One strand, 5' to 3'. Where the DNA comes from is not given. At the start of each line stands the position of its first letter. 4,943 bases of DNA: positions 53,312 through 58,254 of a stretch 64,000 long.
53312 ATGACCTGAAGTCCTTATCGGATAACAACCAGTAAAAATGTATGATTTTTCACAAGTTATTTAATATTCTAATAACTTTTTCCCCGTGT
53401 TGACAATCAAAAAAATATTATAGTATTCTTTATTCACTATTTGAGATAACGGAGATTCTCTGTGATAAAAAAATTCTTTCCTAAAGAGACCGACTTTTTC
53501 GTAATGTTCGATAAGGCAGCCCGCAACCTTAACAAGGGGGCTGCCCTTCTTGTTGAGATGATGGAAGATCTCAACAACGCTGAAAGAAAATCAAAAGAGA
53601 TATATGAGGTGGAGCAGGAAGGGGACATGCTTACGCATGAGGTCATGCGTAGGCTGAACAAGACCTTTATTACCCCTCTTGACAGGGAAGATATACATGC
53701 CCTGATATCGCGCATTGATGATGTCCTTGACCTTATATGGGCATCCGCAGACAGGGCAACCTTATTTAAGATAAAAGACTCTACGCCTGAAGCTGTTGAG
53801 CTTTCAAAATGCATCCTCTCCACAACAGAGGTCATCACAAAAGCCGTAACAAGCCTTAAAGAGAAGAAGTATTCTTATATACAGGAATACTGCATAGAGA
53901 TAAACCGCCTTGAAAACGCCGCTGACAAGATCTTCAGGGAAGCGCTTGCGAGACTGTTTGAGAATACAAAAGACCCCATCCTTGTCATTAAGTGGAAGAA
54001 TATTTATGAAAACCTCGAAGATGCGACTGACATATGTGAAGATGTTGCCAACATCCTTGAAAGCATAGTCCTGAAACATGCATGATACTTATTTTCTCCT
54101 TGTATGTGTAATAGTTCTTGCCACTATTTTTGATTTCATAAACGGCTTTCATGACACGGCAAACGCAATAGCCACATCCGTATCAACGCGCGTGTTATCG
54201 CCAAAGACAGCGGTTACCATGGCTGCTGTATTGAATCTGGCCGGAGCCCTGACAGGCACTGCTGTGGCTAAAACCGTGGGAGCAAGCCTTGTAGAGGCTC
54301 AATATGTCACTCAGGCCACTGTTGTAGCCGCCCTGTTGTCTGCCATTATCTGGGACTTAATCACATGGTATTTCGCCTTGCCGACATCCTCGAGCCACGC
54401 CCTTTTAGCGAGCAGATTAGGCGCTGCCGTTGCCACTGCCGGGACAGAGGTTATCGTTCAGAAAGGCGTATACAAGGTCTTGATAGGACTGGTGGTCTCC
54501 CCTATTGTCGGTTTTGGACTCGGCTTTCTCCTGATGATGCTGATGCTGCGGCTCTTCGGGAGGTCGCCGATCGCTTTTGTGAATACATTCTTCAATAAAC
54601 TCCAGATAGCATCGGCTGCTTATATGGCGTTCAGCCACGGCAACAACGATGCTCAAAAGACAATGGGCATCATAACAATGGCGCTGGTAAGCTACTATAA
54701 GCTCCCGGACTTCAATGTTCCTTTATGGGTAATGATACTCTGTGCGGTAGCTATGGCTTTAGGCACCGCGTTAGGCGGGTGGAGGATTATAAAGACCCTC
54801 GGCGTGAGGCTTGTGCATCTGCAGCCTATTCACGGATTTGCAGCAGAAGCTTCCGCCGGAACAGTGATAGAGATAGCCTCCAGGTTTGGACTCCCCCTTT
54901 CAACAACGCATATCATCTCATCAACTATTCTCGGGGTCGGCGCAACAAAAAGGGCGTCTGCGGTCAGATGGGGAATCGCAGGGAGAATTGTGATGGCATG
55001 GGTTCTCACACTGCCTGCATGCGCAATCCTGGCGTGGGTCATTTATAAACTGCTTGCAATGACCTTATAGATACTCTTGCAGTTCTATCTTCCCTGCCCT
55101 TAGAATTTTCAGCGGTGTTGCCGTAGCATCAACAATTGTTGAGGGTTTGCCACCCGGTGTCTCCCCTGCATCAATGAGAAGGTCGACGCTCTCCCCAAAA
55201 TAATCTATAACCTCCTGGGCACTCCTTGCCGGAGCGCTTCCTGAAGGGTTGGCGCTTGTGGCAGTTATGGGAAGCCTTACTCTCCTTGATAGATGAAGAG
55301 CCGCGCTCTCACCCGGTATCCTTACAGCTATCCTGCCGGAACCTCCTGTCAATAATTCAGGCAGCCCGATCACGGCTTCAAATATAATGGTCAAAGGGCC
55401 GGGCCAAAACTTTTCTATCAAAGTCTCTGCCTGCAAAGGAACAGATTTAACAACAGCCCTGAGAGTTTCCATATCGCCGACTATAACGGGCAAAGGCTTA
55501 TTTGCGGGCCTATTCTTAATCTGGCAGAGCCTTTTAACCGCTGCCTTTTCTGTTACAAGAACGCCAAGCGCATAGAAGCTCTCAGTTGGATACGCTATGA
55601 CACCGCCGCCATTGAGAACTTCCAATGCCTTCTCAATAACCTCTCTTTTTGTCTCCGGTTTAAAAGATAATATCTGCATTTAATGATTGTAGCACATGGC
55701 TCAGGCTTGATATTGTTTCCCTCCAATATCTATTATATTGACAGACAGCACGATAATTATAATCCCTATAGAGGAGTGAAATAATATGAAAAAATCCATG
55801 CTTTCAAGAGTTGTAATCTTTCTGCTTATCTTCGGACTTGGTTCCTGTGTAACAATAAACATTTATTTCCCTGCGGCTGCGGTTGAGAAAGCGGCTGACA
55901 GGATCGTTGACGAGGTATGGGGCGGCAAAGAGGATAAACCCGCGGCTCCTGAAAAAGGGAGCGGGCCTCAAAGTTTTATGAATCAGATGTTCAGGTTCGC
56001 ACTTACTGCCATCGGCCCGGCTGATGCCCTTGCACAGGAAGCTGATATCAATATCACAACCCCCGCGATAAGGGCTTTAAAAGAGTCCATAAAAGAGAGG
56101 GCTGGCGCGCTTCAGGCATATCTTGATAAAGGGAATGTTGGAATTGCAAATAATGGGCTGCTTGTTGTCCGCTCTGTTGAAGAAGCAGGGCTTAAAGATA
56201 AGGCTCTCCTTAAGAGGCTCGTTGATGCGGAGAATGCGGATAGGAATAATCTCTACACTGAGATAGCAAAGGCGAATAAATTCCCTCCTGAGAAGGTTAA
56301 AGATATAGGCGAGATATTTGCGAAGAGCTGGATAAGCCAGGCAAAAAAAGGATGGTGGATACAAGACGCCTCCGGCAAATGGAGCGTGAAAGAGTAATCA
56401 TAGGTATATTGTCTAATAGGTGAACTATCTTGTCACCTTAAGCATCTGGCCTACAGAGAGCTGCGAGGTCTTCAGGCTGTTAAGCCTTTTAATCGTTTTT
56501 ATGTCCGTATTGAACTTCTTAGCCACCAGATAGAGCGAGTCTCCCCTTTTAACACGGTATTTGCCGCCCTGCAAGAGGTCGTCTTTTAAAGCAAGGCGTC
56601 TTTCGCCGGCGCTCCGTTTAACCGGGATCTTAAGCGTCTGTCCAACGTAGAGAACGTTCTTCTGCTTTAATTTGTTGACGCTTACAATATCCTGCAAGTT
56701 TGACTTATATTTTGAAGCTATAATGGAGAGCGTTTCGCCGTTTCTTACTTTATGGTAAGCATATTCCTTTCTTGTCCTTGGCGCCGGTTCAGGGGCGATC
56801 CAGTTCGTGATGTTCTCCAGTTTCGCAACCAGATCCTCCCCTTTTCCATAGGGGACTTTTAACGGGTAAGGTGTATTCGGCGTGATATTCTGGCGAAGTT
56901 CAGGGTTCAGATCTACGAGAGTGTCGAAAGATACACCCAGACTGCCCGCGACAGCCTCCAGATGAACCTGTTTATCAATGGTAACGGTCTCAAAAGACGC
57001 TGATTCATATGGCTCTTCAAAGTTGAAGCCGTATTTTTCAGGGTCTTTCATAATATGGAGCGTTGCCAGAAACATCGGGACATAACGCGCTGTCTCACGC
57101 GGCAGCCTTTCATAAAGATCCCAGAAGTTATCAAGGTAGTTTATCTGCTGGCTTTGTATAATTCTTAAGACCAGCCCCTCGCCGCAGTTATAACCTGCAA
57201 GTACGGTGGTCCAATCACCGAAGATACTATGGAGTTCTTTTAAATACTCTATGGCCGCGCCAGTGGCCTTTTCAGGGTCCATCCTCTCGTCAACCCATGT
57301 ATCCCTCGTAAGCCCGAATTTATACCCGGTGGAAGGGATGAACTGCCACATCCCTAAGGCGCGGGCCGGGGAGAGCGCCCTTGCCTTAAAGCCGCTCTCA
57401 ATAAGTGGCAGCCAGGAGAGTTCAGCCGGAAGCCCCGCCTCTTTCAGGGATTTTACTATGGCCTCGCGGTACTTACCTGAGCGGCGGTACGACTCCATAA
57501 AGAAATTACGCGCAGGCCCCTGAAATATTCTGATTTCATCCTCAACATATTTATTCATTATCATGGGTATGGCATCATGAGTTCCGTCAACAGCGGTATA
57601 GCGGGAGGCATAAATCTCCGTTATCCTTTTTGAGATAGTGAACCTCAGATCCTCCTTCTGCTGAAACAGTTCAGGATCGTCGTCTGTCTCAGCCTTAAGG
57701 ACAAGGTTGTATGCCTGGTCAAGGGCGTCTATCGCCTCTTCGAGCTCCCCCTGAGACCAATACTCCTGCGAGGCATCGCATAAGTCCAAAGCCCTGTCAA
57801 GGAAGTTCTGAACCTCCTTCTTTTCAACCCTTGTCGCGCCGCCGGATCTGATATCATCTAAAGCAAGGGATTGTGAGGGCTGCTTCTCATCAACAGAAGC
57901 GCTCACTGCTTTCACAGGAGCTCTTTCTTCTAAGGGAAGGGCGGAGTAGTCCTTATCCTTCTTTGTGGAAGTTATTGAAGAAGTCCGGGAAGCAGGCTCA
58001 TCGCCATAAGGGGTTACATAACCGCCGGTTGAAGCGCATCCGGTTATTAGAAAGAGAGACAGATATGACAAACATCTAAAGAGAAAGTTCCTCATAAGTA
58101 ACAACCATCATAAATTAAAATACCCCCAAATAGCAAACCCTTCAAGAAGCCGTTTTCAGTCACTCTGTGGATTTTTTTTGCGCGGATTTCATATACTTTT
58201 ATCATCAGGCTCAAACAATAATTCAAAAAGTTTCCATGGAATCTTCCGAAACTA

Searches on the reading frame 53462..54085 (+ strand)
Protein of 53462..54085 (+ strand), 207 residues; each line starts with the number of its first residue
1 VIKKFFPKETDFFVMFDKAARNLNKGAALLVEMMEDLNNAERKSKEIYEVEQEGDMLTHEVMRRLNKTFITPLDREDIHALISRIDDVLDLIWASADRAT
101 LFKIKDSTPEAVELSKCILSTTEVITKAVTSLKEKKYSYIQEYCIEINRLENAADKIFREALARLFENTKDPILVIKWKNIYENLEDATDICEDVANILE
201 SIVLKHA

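Call 12: search_protein_families(library=pfam, proteins=[window:53462-54085:+], max_evalue=0.01)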
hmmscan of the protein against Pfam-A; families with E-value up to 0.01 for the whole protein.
window:53462-54085:+ (207 aa): 2 families
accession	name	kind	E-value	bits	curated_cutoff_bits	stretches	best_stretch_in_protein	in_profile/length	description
PF01865.21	PhoU_div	-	1.3e-24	87.2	24.4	1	8-204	9-213/214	Protein of unknown function DUF47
PF13769.11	Virulence_fact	-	0.0052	17.5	25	0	154-200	23-69/81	Virulence factor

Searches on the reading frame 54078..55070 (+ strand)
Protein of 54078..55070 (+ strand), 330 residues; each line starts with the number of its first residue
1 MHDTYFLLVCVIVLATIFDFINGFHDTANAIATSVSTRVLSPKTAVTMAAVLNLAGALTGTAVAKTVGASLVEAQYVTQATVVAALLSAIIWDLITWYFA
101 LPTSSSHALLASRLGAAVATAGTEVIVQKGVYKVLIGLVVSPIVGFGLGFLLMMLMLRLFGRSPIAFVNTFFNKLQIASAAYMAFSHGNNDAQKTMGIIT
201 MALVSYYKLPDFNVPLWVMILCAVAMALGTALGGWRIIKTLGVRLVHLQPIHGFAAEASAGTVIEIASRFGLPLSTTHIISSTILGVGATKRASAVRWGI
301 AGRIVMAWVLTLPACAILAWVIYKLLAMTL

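Call 12: search_protein_families(library=pfam, proteins=[window:54078-55070:+], max_evalue=0.01)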
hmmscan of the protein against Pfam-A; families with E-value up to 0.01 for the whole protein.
window:54078-55070:+ (330 aa): 2 families
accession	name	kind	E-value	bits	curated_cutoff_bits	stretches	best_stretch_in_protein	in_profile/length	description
PF01384.25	PHO4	-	1.3e-96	324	33.7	1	22-319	1-350/350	Phosphate transporter family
PF09339.16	HTH_IclR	-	0.0088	16.2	22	1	254-278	12-36/52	IclR helix-turn-helix domain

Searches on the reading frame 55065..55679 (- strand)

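Call 12: search_protein_families(library=pfam, proteins=[window:55065-55679:-], max_evalue=0.01)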
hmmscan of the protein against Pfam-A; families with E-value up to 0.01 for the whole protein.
window:55065-55679:- (204 aa): 1 family
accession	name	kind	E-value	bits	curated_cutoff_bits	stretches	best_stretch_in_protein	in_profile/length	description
PF01300.24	Sua5_yciO_yrdC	-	4.8e-56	189.5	25.1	1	20-196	1-178/178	Telomere recombination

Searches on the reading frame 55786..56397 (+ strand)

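Call 12: search_protein_families(library=pfam, proteins=[window:55786-56397:+], max_evalue=0.01)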
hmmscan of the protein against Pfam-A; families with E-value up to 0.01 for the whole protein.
window:55786-56397:+ (203 aa): 1 family
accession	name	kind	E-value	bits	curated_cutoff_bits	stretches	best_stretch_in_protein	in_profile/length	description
PF07027.17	DUF1318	-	4.5e-20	72.4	27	1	104-202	3-92/92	Protein of unknown function (DUF1318)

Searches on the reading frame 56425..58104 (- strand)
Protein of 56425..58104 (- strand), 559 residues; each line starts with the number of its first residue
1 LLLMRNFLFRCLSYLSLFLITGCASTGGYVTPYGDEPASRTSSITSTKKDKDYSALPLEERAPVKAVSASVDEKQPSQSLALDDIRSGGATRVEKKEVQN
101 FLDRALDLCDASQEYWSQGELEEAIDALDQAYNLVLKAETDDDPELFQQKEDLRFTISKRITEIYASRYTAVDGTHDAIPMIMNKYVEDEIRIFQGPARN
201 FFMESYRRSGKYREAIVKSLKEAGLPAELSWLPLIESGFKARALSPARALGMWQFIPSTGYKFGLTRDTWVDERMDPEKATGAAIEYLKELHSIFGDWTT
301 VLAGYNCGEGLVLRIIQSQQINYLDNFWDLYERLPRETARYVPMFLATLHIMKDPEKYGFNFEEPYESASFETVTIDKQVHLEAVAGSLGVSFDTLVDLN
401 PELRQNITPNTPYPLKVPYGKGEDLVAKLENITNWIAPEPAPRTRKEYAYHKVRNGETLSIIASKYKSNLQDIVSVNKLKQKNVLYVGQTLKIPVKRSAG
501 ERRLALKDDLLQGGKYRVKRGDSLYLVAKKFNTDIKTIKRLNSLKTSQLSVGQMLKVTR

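Call 12: search_protein_families(library=pfam, proteins=[window:56425-58104:-], max_evalue=0.01)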
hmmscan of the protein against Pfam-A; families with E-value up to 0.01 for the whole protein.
window:56425-58104:- (559 aa): 5 families
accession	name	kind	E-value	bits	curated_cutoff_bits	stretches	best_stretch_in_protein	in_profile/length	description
PF01476.26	LysM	-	5.3e-30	103.5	20.9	2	451-494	1-43/43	LysM domain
PF01464.25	SLT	-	1.4e-22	79.9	21.3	1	218-320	6-109/117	Transglycosylase SLT domain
PF23473.1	LysM3_LYK4_5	-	8e-07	29.5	29.3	0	453-494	7-47/48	LYK4/5 LysM3 domain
PF23446.1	LysM1_NFP_LYK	-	0.00096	20.4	36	0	457-496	16-56/60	NFP/LYK LysM1 domain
PF23472.1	LysM2_CERK1_LYK3_4_5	-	0.0019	18.5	27.4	0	515-557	7-53/56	LYK3/4/5 LysM2 domain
